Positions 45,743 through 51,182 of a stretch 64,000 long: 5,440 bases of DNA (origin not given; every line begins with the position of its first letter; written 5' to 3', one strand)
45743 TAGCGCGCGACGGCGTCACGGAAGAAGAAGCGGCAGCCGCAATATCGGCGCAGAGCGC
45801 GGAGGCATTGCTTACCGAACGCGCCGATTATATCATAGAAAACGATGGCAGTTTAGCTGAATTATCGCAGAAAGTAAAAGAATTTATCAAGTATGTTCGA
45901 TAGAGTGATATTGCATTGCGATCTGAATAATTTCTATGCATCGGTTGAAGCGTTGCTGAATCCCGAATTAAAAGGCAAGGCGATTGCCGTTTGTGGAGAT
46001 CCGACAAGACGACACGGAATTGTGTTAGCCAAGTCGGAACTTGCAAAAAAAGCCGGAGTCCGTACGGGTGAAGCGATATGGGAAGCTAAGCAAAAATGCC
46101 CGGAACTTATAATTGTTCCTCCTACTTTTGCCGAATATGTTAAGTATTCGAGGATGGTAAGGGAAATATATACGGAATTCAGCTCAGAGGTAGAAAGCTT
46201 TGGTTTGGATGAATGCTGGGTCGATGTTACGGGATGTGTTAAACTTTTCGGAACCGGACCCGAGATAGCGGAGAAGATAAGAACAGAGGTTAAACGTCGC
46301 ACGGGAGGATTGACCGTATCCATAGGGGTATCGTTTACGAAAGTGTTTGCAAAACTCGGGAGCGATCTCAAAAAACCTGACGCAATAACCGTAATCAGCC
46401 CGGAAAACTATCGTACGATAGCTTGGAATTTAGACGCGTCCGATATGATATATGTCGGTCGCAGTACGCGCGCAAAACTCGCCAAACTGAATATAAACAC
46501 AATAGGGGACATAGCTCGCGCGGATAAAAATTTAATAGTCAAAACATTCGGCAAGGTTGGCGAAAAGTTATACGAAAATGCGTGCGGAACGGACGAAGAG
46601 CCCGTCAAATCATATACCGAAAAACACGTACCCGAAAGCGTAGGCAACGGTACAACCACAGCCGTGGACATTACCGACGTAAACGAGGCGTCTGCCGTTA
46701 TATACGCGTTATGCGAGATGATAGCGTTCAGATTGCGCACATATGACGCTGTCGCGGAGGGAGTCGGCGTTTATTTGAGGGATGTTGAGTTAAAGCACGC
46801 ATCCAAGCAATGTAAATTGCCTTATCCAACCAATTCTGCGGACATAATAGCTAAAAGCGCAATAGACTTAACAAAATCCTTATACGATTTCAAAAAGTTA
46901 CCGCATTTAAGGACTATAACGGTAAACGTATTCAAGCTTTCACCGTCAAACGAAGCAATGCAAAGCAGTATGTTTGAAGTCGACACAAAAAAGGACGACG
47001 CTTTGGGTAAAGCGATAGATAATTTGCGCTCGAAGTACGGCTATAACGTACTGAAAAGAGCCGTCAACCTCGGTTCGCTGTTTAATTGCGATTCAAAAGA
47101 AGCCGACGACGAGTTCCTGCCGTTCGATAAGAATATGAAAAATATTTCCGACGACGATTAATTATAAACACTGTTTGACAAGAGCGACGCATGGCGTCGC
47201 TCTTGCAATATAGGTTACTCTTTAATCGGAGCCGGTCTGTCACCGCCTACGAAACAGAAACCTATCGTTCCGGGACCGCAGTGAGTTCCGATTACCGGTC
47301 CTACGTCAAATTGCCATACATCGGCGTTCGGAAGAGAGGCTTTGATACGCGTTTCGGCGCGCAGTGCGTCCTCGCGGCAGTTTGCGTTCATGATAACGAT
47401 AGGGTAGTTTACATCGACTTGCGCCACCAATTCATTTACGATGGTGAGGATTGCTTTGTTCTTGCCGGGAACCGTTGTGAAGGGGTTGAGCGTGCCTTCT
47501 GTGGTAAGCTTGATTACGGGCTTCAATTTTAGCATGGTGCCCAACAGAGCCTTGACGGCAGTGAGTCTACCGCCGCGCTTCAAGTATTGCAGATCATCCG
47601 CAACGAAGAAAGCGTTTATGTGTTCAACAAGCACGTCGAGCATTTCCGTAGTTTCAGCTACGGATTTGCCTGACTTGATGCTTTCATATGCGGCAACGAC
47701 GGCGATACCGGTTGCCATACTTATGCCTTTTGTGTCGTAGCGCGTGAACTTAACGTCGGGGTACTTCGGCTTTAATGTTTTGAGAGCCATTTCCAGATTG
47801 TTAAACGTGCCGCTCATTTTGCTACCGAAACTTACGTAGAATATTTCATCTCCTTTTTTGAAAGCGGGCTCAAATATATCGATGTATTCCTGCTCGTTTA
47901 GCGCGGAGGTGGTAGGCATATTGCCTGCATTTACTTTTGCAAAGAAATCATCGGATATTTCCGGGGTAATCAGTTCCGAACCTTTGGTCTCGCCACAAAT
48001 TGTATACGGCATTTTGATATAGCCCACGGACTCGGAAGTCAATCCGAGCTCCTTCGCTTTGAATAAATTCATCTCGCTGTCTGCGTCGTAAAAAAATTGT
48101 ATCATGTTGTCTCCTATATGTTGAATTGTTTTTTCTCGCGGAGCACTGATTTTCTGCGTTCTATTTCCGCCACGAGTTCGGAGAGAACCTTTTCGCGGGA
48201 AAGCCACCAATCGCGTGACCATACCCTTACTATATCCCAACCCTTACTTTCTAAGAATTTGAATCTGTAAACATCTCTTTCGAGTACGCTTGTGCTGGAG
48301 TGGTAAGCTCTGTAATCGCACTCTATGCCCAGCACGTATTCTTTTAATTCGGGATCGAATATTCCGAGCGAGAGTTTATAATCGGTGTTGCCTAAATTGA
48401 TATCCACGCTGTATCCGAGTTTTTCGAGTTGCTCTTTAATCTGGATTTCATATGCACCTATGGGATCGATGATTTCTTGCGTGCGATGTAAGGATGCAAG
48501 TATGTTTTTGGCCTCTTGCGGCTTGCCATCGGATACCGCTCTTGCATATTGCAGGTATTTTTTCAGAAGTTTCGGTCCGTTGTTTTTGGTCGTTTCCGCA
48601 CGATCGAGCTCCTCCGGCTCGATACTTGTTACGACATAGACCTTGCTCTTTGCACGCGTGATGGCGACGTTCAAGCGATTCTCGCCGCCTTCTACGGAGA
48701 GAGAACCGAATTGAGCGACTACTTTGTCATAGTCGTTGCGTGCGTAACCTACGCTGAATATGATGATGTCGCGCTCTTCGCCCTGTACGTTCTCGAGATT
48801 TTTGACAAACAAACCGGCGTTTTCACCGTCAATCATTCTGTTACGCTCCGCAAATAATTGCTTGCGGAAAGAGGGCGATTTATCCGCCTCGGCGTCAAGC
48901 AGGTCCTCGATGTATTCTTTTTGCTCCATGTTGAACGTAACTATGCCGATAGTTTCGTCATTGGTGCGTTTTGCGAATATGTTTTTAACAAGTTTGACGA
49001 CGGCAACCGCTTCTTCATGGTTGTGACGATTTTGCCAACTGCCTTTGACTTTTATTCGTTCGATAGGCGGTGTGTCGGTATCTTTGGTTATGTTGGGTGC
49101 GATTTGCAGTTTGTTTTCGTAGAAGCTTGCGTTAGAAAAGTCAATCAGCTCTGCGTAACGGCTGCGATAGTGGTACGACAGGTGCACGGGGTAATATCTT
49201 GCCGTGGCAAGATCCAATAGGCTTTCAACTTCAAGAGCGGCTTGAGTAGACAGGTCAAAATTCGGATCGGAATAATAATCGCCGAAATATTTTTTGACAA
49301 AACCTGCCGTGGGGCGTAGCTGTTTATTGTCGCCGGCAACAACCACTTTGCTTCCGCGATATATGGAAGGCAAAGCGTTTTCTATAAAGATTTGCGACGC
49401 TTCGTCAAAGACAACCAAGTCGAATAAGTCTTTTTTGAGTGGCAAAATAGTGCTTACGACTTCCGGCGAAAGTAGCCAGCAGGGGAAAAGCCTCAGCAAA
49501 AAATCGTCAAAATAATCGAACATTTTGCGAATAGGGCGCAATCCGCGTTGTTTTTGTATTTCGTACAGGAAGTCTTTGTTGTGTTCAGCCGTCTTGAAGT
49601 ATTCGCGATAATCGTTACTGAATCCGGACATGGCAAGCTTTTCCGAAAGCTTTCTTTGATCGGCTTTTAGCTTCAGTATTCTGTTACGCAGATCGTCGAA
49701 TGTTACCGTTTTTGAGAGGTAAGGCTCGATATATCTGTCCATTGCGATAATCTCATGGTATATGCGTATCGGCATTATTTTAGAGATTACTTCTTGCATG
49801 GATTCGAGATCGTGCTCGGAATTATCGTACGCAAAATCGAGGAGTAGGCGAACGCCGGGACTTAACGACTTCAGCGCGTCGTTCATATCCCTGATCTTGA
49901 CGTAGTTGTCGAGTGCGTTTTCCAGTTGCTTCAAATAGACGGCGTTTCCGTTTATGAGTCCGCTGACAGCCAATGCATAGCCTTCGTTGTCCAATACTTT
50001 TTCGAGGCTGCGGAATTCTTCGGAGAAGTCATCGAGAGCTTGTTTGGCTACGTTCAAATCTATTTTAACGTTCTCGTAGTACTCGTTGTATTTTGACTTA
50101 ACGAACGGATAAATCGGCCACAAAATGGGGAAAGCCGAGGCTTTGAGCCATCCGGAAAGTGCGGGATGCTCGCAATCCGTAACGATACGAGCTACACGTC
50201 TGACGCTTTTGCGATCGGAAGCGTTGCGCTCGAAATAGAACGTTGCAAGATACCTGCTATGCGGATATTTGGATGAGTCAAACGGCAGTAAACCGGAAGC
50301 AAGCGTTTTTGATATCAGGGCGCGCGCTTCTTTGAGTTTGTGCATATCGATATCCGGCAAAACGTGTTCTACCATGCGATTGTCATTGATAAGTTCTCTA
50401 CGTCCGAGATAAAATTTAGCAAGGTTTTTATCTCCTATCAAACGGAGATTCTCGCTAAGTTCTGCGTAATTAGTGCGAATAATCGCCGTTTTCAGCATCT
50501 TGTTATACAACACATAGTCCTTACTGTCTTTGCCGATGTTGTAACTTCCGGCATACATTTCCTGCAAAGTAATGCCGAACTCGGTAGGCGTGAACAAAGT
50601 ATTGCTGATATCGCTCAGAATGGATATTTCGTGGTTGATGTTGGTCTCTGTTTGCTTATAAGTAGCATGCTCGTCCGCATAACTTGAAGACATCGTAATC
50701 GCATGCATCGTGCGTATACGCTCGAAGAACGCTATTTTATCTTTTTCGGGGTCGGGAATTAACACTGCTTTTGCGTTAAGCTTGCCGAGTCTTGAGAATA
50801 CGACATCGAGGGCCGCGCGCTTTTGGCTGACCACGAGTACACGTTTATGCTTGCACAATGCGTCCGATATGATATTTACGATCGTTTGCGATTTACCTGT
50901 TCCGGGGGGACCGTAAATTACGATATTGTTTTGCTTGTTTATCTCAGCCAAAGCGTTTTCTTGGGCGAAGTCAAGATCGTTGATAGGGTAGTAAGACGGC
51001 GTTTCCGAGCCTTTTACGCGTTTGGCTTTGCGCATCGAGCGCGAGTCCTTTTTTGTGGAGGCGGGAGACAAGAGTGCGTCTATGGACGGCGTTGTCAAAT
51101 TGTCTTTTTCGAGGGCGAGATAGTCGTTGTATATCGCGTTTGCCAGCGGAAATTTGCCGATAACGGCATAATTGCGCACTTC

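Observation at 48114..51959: Stand-alone 1281-aa helicase-nuclease fusion: candidate single-gene nucleic-acid surveillance or defence module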

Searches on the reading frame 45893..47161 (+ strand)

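Call 53: search_protein_families(library=pfam, proteins=[window:45893-47161:+], max_evalue=0.00001)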
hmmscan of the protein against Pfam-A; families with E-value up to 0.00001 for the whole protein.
window:45893-47161:+ (422 aa): 3 families
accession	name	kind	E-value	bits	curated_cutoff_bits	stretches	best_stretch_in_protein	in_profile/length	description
PF00817.25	IMS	-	3.9e-44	150.6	23.2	1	9-158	1-148/148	impB/mucB/samB family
PF11799.13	IMS_C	-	9.8e-20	71.5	20.7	1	248-358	2-107/109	impB/mucB/samB family C-terminal domain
PF21999.2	IMS_HHH_1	-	2.6e-08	34.6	27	1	188-234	6-53/53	DNA polymerase-iota, thumb domain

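Call 68: search_protein_families(library=padloc, proteins=[window:45893-47161:+], max_evalue=0.001)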
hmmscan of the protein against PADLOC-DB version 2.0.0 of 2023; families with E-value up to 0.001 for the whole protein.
window:45893-47161:+ (422 aa): 0 families

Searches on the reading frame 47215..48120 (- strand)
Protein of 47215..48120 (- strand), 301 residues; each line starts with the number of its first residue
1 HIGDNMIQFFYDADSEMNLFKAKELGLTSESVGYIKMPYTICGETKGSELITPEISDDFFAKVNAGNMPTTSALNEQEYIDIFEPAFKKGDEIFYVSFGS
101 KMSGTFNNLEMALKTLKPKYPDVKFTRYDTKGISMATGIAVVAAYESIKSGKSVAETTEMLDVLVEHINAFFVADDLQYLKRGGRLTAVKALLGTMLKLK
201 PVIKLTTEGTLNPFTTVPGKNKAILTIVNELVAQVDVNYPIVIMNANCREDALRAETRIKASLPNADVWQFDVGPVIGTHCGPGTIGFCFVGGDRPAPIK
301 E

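Call 53: search_protein_families(library=pfam, proteins=[window:47215-48120:-], max_evalue=0.00001)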
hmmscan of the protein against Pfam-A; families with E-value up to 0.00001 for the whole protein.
window:47215-48120:- (301 aa): 1 family
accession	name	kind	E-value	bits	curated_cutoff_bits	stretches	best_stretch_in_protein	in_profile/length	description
PF02645.21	DegV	-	3.6e-55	187.7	27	1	56-291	44-278/280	Uncharacterised protein, DegV family COG1307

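Call 68: search_protein_families(library=padloc, proteins=[window:47215-48120:-], max_evalue=0.001)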
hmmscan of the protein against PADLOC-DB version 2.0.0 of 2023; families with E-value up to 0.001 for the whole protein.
window:47215-48120:- (301 aa): 0 families

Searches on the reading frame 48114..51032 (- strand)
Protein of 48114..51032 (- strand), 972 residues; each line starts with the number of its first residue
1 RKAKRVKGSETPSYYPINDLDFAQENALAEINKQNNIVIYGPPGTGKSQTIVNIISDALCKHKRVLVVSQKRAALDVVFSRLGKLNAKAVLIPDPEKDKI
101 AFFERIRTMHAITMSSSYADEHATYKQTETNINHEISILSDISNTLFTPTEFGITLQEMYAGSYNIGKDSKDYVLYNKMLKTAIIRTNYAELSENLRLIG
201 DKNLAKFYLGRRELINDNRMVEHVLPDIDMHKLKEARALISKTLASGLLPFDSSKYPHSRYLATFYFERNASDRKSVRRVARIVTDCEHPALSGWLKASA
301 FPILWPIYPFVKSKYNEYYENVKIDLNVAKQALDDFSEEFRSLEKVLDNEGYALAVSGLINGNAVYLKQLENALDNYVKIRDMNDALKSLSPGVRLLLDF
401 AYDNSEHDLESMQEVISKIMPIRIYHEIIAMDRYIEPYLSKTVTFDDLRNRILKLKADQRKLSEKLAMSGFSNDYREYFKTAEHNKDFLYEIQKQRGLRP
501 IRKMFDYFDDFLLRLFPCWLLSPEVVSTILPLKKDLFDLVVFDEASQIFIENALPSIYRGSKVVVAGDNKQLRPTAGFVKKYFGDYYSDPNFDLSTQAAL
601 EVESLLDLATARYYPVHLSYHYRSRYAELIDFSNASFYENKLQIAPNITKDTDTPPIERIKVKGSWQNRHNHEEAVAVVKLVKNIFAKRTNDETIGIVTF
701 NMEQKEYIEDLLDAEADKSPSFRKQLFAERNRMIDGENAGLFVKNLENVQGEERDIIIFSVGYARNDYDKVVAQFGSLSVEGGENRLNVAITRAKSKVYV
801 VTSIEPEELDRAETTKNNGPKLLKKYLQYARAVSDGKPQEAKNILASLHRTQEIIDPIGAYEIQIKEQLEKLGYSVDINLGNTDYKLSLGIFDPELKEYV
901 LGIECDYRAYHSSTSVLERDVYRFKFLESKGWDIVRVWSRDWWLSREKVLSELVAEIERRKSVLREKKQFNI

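Call 61: predict_structure(alignment_id=A4)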
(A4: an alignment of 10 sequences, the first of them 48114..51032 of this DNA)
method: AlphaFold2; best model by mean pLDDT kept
length: 972 residues; sequences in the alignment: 10
mean_pLDDT: 62.9   pTM: 0.34
mean pLDDT of the five models: 62.9, 61.0, 61.0, 60.0, 56.2
residues with pLDDT >= 90: 16; 70-90: 420; 50-70: 233; < 50: 303
segments of 3 or more residues with pLDDT < 50: 1-21, 113-120, 466-497, 569-612, 619-670, 699-701, 734-738, 745-859, 909-920
pLDDT, mean of each block of 10 residues (from residue 1): 32 30 59 63 57 77 79 72 73 64 59 49 65 74 74 72 70 87 86 87 83 83 80 85 78 77 69 73 84 85 84 88 85 81 84 80 81 82 76 89 89 89 83 63 56 66 49 46 41 45 61 75 70 71 58 54 57 33 33 35 40 52 30 30 27 29 31 62 65 52 67 79 78 51 46 35 39 40 43 40 46 40 46 42 39 38 82 79 61 82 68 36 63 74 76 87 80 56
secondary structure, 60 per line:
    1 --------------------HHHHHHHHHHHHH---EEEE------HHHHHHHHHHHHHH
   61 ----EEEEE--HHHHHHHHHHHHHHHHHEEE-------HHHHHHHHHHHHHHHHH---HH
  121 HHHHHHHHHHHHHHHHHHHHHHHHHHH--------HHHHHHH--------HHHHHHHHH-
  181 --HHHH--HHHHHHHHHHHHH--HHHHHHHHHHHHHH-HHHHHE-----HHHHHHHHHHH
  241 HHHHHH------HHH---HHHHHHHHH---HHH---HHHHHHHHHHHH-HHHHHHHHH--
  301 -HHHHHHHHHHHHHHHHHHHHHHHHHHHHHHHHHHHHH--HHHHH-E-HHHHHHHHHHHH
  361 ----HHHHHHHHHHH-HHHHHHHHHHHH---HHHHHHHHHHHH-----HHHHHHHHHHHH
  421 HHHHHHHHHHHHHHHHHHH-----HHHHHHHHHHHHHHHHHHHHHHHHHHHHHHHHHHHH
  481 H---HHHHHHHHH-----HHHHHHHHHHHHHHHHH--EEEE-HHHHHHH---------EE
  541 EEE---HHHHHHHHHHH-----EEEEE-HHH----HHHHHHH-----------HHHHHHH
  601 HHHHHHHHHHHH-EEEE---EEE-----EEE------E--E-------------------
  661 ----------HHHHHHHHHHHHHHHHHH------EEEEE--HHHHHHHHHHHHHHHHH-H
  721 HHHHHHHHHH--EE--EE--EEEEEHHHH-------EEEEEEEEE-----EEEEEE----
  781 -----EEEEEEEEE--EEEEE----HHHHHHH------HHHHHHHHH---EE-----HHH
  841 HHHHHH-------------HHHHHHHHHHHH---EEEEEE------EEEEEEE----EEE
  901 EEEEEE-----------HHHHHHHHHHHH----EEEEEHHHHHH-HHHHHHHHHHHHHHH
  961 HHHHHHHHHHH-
elements in order (helices of 4 or more, strands of 3 or more residues): H21-33 E37-40 H47-60 E65-69 H72-88 E89-91 H99-115 H119-147 H156-162 H171-179 H183-186 H189-201 H204-217 H219-223 H230-246 H259-267 H277-288 H290-298 H302-338 H341-345 H349-360 H365-375 H377-388 H392-403 H409-439 H445-481 H485-493 H499-515 E518-521 H523-529 E539-543 H547-557 E563-567 H576-582 H594-612 E614-617 E621-623 E629-631 H671-688 E695-699 H702-718 H720-730 E741-745 H746-749 E757-765 E771-776 E786-794 E797-801 H806-812 H819-827 H838-846 H860-871 E875-880 E887-893 E898-906 H918-929 E934-938 H939-944 H946-971

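Call 67: fold_search(model_id=the predicted structure, library=pdb)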
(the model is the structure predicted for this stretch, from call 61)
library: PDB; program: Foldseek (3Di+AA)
matches with E <= 10: 836; with E <= 0.001: 0
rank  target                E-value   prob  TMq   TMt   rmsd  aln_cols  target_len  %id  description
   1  8ro0_Q                1.3e-03  0.95  0.15  0.12  42.5       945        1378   11  Structure of the C. elegans Intron Lariat Spliceosome primed for disassembly (ILS') (released 2024-08-07)
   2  9lov_C                4.2e-03  0.35  0.09  0.12  45.5       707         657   12  LGP2:MDA5:dsRNA filament (released 2026-01-28)
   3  4b3g_B                8.0e-03  1.00  0.08  0.13  14.7       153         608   21  crystal structure of Ighmbp2 helicase in complex with RNA (released 2012-09-26)
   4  4b3g_A                1.2e-02  1.00  0.09  0.13  15.2       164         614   21  crystal structure of Ighmbp2 helicase in complex with RNA (released 2012-09-26)
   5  1l8q                  2.2e-02  0.23  0.06  0.15  41.1       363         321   16  CRYSTAL STRUCTURE OF DNA REPLICATION INITIATION FACTOR (released 2002-09-25)
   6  9qdq_A                2.7e-02  1.00  0.08  0.09   6.5        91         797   28  Cryo-EM structure of Upf1-Nmd4-Ebs1 in complex with RNA (released 2025-10-22)
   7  1wp9_A                3.3e-02  0.15  0.07  0.13  44.1       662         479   11  Crystal structure of Pyrococcus furiosus Hef helicase domain (released 2005-02-01)
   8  9p55                  3.8e-02  0.44  0.08  0.12  44.4       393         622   11  Structure of DNA-free long form XPD from Thermoplasma acidophilum (released 2026-01-21)
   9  2xzl_A                4.2e-02  1.00  0.09  0.11   9.6       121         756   23  Upf1-RNA complex (released 2011-03-30)
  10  1wp9_C                4.4e-02  0.13  0.07  0.14  41.9       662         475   12  Crystal structure of Pyrococcus furiosus Hef helicase domain (released 2005-02-01)
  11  4b3f                  4.7e-02  0.98  0.09  0.13  13.8       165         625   23  crystal structure of Ighmbp2 helicase (released 2012-09-26)
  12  5fmf_Y                5.1e-02  0.28  0.07  0.12  44.8       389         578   10  the P-lobe of RNA polymerase II pre-initiation complex (released 2015-11-25)
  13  9mx5_A                5.1e-02  0.16  0.09  0.13  49.0       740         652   11  Cryo-EM structure of ancestral Dicer helicase bound to 27-bp dsRNA in internally-bound transition state (released 2025-03-12)
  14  7zr1_C                5.1e-02  0.09  0.05  0.06  48.9       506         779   13  Chaetomium thermophilum Mre11-Rad50-Nbs1 complex bound to ATPyS (composite structure) (released 2023-01-11)
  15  2wjv_B                5.4e-02  0.99  0.08  0.10  11.0       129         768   18  Crystal structure of the complex between human nonsense mediated decay factors UPF1 and UPF2 (released 2009-07-07)
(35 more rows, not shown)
